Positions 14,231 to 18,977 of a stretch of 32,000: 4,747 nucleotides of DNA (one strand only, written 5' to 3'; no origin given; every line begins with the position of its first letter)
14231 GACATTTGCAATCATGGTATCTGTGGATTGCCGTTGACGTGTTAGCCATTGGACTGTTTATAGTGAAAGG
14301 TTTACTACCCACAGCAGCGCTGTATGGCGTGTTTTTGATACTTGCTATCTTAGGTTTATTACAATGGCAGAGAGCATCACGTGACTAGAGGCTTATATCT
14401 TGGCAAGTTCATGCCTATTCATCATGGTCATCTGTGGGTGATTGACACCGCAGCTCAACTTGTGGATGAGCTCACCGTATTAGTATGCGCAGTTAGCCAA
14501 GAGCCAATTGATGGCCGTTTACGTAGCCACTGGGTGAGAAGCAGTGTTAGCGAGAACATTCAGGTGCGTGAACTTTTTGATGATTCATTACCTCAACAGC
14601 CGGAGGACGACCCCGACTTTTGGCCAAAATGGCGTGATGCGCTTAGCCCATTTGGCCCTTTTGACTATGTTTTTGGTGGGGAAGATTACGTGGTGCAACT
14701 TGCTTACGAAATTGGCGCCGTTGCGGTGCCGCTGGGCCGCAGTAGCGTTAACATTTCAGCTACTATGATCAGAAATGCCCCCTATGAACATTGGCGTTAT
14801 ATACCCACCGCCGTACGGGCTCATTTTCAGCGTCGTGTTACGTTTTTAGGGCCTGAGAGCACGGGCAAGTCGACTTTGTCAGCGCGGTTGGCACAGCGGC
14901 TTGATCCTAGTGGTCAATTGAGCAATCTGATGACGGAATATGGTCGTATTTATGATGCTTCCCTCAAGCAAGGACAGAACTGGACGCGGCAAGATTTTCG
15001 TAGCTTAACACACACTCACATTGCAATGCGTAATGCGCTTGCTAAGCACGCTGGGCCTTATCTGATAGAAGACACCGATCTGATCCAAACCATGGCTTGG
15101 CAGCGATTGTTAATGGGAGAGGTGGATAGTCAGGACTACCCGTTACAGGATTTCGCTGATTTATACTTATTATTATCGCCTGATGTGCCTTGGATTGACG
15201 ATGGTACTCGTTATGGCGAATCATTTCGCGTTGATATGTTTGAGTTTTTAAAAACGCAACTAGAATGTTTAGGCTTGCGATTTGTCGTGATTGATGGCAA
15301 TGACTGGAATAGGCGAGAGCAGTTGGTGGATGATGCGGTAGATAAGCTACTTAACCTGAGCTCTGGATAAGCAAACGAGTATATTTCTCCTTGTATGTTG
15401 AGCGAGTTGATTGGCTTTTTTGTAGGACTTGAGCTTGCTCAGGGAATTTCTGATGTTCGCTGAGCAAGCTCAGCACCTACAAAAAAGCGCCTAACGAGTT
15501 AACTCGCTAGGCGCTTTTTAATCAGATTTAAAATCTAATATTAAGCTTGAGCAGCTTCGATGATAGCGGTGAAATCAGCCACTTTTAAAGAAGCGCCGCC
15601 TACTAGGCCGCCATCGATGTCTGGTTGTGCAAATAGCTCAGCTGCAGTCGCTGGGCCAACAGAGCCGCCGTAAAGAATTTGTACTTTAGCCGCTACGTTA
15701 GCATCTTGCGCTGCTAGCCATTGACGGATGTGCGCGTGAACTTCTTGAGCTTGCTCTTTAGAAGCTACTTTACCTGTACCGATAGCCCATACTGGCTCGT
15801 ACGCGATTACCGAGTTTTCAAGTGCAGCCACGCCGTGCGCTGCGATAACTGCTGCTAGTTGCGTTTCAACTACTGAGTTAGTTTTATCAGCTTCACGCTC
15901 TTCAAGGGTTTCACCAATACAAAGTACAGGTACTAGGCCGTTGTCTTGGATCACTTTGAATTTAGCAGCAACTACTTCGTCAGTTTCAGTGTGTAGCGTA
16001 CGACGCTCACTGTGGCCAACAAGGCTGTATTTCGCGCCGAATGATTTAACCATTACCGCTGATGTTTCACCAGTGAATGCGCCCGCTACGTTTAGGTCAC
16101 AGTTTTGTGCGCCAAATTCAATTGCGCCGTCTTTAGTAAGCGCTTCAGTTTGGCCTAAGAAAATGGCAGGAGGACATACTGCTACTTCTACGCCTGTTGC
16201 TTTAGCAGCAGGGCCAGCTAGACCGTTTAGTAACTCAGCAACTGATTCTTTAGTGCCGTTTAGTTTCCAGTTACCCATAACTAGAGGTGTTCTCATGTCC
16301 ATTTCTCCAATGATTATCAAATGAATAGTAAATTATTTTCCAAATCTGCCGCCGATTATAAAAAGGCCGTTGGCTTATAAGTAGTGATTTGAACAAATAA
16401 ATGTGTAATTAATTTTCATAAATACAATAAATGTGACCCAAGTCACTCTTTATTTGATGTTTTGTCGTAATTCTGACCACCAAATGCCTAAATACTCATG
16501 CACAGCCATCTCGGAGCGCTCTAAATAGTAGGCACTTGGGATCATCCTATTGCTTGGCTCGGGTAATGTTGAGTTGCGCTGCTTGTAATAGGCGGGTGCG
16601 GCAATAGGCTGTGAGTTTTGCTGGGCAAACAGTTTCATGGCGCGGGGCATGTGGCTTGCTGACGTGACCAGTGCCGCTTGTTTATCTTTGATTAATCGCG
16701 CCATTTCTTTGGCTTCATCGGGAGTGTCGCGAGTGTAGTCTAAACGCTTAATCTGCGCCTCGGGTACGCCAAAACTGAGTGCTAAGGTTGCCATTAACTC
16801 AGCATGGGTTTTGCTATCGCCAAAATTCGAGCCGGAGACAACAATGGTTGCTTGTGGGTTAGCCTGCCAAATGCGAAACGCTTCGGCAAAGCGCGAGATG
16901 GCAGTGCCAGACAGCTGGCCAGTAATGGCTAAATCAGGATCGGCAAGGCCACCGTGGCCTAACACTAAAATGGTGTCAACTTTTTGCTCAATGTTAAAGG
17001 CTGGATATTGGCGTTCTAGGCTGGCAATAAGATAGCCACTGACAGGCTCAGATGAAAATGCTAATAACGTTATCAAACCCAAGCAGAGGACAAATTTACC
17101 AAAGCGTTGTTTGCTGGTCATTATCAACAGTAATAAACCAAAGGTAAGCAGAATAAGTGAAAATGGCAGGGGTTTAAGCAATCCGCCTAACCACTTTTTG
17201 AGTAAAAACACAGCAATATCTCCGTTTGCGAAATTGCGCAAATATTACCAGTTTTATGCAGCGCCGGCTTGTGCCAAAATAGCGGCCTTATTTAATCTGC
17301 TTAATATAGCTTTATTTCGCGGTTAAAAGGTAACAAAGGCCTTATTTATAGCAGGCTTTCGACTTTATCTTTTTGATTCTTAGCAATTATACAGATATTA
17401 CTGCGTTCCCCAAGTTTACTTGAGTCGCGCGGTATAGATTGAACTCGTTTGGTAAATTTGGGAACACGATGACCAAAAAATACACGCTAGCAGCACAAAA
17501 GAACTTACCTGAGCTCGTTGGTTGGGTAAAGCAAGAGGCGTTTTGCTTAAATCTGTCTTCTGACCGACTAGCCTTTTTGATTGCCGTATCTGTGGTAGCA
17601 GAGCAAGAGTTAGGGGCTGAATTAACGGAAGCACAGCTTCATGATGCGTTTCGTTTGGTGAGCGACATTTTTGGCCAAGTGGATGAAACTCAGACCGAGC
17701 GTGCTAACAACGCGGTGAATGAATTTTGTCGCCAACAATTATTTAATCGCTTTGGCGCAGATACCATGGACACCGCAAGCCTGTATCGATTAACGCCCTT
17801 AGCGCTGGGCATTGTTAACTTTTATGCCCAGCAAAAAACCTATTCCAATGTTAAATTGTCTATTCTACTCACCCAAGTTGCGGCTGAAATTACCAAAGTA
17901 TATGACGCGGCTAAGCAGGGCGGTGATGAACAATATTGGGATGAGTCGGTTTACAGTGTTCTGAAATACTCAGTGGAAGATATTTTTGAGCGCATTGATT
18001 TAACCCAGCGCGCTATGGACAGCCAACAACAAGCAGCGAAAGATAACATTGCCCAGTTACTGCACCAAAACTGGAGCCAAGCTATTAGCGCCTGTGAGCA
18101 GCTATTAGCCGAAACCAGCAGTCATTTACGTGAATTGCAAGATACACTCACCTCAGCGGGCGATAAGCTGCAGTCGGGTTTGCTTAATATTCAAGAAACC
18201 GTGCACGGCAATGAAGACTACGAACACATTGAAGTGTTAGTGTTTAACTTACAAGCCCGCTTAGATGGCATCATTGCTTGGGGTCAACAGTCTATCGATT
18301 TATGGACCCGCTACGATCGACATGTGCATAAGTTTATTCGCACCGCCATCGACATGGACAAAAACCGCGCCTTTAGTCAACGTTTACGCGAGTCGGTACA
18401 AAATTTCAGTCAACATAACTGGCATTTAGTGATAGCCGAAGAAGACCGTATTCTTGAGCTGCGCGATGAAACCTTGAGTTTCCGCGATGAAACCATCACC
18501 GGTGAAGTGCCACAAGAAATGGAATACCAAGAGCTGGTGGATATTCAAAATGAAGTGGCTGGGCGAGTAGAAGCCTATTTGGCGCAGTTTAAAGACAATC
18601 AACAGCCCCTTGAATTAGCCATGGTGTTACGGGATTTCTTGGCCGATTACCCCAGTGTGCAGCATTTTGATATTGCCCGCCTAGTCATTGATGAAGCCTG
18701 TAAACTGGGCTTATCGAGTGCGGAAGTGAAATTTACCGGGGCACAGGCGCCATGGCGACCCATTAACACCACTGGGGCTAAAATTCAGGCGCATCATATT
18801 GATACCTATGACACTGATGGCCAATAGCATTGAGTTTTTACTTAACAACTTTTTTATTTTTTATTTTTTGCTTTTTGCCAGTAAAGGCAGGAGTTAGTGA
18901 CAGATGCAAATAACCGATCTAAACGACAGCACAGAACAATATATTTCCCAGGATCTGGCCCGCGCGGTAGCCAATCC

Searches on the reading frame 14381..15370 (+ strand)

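Call 44: search_protein_families(library=pfam, proteins=[window:14381-15370:+], max_evalue=0.00001)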
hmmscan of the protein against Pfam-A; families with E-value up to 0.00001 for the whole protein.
window:14381-15370:+ (329 aa): 2 families
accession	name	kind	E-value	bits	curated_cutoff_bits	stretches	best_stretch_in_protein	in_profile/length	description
PF13521.12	AAA_28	-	1.1e-21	78.2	27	1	152-312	1-164/164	AAA domain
PF01467.32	CTP_transf_like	-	1.7e-06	28.7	21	0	5-37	1-34/133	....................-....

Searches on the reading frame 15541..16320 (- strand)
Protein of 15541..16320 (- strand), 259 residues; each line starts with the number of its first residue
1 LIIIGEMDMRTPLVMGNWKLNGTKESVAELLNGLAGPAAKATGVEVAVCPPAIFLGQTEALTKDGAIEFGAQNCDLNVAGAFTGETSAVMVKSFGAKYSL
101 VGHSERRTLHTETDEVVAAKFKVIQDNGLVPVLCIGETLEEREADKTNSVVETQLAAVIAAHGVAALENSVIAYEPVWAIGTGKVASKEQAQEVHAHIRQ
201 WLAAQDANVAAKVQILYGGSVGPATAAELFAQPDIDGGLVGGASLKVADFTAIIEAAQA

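Call 44: search_protein_families(library=pfam, proteins=[window:15541-16320:-], max_evalue=0.00001)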
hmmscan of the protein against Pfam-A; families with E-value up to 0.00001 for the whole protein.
window:15541-16320:- (259 aa): 1 family
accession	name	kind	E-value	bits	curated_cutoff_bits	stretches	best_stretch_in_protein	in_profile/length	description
PF00121.24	TIM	-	7.8e-95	317.5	20.1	1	12-257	1-245/245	Triosephosphate isomerase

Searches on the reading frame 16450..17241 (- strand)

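Call 44: search_protein_families(library=pfam, proteins=[window:16450-17241:-], max_evalue=0.00001)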
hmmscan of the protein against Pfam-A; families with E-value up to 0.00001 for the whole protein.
window:16450-17241:- (263 aa): 1 family
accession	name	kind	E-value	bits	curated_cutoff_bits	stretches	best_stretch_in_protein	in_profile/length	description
PF02698.23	DUF218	-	4.2e-28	98.3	27.6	1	89-252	1-133/133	DUF218 domain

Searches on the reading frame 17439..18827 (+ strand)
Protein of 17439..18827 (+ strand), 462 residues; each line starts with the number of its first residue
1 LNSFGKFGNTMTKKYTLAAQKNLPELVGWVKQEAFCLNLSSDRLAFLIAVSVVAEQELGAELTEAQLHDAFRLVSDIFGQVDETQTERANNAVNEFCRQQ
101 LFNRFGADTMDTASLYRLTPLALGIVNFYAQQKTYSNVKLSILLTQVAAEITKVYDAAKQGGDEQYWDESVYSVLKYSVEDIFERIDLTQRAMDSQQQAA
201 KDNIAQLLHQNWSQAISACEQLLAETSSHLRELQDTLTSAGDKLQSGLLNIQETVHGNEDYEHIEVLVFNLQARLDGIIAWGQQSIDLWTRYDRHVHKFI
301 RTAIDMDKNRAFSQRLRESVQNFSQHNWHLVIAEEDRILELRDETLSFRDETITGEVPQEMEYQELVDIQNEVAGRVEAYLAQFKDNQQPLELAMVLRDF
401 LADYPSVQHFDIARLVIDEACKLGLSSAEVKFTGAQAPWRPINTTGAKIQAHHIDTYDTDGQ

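Call 44: search_protein_families(library=pfam, proteins=[window:17439-18827:+], max_evalue=0.00001)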
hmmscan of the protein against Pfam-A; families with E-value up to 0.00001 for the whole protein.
window:17439-18827:+ (462 aa): 3 families
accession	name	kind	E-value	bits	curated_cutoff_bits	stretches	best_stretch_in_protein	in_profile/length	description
PF17192.9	MukF_M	-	5.3e-73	244.6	25.2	1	136-296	1-161/161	MukF middle domain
PF17193.9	MukF_C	-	2.1e-68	230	27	1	298-457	1-158/158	MukF C-terminal domain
PF03882.20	KicB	-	1.9e-44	151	22.1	1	20-132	3-115/115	MukF winged-helix domain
